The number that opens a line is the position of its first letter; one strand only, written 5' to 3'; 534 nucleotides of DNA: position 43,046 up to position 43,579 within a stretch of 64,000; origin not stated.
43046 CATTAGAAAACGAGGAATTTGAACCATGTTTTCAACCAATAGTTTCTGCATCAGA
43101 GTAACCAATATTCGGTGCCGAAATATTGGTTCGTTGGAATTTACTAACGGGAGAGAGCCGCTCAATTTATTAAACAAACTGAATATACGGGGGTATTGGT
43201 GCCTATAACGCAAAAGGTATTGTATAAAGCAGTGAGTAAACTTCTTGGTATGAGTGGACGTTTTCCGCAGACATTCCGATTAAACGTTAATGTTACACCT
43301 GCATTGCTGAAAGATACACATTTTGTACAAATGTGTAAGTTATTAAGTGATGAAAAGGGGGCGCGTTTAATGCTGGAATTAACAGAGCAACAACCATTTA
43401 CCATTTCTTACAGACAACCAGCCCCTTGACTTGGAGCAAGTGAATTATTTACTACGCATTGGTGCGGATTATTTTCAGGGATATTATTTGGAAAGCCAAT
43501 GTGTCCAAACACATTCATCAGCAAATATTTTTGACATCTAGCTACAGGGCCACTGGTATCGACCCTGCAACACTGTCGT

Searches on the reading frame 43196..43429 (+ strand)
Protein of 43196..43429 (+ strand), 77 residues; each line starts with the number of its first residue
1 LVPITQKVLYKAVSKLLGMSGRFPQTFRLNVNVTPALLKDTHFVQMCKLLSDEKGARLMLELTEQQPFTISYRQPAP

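Call 4: search_protein_families(library=pfam, proteins=[window:43196-43429:+])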
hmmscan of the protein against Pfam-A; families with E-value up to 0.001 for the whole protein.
window:43196-43429:+ (77 aa): 1 family
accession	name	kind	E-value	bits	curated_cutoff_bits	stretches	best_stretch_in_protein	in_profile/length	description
PF00563.25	EAL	-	0.00033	20.5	31.3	1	4-67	63-128/236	EAL domain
